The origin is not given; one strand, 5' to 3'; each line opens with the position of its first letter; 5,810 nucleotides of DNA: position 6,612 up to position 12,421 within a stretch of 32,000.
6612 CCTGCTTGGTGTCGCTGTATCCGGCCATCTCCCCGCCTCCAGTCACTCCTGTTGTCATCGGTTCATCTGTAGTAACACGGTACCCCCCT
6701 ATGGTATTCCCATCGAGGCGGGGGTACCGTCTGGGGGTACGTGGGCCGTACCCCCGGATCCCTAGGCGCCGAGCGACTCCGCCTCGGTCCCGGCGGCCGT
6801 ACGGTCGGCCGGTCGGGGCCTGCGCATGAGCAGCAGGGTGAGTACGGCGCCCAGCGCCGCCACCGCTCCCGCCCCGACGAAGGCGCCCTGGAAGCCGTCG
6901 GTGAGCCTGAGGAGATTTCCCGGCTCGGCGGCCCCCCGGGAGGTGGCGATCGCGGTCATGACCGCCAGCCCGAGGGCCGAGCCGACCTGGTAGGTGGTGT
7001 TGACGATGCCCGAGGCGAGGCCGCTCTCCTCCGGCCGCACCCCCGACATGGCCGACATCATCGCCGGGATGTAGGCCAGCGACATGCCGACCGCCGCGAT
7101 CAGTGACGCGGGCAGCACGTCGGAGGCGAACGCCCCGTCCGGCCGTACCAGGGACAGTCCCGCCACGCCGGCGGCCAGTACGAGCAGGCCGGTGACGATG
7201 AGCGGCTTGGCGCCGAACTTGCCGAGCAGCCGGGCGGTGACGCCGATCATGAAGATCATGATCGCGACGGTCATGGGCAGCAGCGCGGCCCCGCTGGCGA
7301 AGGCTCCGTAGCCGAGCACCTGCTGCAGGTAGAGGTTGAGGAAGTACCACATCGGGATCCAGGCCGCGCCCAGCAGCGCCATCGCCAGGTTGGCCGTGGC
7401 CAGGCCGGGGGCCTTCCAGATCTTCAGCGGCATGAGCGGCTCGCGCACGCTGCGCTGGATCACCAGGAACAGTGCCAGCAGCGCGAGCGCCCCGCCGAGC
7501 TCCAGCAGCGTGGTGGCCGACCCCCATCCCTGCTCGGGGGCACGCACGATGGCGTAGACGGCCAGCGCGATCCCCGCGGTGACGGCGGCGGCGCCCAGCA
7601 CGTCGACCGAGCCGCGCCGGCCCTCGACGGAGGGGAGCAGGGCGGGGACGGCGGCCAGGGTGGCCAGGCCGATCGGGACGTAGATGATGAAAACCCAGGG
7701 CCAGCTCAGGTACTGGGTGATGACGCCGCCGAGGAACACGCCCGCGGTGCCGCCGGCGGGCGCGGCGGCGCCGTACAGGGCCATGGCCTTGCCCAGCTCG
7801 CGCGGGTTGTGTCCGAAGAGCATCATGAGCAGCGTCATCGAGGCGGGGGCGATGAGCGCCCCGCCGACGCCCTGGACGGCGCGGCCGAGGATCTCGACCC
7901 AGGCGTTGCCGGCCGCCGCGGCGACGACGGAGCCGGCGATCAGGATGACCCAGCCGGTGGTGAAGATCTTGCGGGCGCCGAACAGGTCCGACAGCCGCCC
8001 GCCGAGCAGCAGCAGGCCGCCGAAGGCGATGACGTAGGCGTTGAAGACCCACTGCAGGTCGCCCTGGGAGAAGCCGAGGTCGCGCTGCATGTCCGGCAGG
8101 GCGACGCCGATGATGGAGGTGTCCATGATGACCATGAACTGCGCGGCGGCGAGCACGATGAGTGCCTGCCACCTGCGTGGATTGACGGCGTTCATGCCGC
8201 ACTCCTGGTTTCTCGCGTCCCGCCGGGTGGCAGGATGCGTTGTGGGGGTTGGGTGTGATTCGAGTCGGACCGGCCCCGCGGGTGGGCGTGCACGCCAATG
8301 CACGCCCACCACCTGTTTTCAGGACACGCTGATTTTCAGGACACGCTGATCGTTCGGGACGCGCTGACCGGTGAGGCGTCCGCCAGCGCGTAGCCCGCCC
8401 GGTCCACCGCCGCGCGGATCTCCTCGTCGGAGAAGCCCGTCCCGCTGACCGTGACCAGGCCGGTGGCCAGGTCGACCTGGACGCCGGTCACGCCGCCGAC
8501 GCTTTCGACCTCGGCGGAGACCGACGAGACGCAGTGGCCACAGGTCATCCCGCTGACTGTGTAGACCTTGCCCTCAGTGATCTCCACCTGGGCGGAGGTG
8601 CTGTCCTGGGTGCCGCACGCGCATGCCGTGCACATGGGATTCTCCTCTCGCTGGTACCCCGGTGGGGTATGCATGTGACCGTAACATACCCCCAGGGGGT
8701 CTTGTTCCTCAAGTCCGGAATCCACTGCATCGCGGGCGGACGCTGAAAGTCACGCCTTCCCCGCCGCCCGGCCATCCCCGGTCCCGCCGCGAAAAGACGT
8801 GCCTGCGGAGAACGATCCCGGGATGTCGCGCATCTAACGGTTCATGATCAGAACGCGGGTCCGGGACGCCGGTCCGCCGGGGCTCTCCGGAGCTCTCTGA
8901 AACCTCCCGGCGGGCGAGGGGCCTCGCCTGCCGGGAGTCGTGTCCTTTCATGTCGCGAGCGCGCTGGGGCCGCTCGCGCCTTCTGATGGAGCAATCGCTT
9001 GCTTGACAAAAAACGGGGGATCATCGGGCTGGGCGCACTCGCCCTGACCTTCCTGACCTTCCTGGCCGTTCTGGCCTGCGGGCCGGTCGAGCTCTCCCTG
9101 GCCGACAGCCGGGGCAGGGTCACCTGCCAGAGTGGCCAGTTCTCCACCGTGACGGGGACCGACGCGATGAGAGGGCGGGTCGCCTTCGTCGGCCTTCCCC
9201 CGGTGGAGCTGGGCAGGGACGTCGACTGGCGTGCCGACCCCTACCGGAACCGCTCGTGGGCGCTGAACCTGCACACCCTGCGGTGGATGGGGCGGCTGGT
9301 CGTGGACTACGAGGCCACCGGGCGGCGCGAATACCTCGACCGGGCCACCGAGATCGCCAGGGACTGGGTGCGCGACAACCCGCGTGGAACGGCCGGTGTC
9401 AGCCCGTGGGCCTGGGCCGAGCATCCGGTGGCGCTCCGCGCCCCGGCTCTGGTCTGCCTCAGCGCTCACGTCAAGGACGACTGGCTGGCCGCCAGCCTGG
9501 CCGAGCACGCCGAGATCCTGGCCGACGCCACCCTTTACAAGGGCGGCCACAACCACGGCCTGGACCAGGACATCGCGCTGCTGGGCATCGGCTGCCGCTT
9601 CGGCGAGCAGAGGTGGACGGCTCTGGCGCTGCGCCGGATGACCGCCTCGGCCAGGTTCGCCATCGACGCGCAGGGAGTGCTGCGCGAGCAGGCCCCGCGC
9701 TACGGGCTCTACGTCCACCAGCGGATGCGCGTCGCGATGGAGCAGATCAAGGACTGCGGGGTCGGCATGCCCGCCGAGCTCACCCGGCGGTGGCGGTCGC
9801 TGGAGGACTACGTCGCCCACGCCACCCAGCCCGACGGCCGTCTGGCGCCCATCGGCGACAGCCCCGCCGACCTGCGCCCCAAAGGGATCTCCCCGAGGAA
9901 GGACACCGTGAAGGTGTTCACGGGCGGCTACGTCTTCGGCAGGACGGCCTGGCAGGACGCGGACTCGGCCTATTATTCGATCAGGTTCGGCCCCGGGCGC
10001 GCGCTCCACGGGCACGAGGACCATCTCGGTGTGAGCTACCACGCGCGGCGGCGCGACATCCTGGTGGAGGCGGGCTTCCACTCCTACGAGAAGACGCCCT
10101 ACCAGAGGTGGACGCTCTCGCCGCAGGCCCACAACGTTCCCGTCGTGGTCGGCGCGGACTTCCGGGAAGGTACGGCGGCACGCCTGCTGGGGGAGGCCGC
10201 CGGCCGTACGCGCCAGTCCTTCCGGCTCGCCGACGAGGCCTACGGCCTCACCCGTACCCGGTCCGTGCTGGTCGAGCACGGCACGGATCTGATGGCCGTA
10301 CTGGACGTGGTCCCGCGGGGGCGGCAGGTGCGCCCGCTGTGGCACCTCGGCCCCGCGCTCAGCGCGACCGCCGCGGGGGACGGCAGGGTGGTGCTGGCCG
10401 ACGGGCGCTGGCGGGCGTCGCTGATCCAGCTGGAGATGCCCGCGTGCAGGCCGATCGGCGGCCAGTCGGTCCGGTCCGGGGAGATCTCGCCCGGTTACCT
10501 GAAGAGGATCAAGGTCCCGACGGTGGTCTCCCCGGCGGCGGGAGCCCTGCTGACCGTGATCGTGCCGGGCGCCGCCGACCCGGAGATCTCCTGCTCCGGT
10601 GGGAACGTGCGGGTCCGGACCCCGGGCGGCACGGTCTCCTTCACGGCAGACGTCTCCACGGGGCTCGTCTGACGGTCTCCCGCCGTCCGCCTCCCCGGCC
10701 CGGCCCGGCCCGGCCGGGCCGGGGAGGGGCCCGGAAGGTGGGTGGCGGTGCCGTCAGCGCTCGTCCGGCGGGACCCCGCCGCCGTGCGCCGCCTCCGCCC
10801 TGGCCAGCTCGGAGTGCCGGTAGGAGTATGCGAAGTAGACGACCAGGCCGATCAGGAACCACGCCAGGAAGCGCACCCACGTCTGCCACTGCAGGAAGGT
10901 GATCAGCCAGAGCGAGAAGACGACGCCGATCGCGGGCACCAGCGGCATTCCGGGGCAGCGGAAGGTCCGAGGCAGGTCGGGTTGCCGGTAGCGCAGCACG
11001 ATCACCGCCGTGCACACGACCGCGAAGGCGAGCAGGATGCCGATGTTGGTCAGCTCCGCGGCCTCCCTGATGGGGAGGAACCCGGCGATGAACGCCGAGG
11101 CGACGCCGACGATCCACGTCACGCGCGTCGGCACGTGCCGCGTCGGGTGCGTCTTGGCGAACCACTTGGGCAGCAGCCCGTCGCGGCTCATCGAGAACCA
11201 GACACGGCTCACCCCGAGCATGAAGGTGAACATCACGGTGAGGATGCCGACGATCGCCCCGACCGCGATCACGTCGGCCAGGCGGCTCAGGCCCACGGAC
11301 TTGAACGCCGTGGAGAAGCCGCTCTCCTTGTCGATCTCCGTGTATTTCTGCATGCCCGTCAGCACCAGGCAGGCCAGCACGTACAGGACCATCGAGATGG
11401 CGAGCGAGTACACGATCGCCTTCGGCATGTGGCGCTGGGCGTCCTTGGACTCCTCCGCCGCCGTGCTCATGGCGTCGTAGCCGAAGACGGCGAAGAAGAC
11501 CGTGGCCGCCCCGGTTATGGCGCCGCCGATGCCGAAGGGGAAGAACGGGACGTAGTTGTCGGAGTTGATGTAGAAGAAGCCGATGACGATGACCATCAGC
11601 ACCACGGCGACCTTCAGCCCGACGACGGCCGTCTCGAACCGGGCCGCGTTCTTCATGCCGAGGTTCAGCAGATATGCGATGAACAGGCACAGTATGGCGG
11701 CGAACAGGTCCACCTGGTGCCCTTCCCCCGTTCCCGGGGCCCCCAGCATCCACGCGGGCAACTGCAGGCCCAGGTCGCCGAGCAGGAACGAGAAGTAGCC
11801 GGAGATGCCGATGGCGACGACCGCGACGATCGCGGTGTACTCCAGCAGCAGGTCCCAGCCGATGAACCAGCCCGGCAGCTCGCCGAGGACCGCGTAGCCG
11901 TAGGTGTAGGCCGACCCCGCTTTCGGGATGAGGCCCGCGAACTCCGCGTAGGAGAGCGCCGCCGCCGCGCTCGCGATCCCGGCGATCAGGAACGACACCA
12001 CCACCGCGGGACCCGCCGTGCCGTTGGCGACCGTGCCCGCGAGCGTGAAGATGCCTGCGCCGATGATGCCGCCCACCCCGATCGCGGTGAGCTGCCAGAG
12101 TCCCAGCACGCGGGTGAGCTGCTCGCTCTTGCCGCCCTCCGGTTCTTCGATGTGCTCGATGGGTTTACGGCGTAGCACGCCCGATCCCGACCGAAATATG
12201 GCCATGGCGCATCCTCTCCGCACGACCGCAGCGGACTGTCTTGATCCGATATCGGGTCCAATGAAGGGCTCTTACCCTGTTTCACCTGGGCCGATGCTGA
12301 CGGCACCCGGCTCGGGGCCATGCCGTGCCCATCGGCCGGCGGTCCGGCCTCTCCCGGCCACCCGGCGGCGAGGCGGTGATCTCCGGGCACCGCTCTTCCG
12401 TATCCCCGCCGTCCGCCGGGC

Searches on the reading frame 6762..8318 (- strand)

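Call 28: search_protein_families(library=pfam, proteins=[window:6762-8318:-], max_evalue=0.001)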
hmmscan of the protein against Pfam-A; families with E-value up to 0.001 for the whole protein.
window:6762-8318:- (518 aa): 1 family
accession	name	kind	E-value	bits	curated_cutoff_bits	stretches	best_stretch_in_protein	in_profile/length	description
PF07690.21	MFS_1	-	6.5e-53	180.3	33.4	1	56-450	1-346/347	Major Facilitator Superfamily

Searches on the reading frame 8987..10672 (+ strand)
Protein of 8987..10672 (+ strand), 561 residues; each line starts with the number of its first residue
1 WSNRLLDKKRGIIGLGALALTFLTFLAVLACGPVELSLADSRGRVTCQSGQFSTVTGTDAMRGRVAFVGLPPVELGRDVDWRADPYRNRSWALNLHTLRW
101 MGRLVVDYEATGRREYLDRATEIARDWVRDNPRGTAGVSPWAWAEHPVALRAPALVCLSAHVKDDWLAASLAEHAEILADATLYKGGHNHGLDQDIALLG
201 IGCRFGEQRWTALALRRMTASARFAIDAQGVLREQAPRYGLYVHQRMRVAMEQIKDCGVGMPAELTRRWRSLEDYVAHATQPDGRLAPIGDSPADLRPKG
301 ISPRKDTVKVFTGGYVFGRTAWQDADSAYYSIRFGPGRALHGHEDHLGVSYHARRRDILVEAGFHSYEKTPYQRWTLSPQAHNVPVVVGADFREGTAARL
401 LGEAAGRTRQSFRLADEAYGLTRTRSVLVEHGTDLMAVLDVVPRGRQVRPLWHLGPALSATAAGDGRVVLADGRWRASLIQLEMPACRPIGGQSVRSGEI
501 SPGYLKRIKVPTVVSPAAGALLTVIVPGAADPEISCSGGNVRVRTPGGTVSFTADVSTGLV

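Call 28: search_protein_families(library=pfam, proteins=[window:8987-10672:+], max_evalue=0.001)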
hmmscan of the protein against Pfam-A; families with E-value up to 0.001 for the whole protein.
window:8987-10672:+ (561 aa): 2 families
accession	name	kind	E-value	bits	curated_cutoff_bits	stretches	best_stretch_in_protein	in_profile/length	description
PF16889.11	Hepar_II_III_N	-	6e-11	42.7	22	1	71-310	76-331/340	Heparinase II/III N-terminus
PF07940.18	Hepar_II_III_C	-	1.3e-07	31.8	24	1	335-504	29-211/237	Heparinase II/III-like, C-terminal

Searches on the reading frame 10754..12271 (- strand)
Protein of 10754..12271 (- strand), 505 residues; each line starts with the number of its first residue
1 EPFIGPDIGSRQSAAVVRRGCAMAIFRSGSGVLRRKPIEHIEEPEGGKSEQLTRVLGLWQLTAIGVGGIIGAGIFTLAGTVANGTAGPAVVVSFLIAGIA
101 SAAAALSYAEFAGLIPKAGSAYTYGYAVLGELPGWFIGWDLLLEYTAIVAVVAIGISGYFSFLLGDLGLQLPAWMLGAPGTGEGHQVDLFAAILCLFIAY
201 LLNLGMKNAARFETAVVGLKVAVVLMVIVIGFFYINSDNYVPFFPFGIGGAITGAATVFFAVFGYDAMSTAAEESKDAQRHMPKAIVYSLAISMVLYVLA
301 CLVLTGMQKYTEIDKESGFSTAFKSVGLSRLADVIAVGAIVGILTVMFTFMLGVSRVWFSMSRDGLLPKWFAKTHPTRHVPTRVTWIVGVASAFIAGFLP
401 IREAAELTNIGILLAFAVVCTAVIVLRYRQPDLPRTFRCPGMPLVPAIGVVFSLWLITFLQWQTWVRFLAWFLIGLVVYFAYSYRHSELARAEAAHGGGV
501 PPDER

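Call 28: search_protein_families(library=pfam, proteins=[window:10754-12271:-], max_evalue=0.001)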
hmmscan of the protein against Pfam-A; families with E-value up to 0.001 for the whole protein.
window:10754-12271:- (505 aa): 4 families
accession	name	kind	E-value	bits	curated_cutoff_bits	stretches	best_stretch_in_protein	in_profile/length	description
PF13520.12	AA_permease_2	-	6.2e-57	193.8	27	1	56-477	1-421/427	Amino acid permease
PF00324.27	AA_permease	-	1.3e-42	146.5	24.6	1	61-480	2-452/470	Amino acid permease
PF13906.12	AA_permease_C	-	7.4e-15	55.2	27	1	437-487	1-51/51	C-terminus of AA_permease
PF03845.19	Spore_permease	-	0.00022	20.7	23.4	1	191-306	118-232/321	Spore germination protein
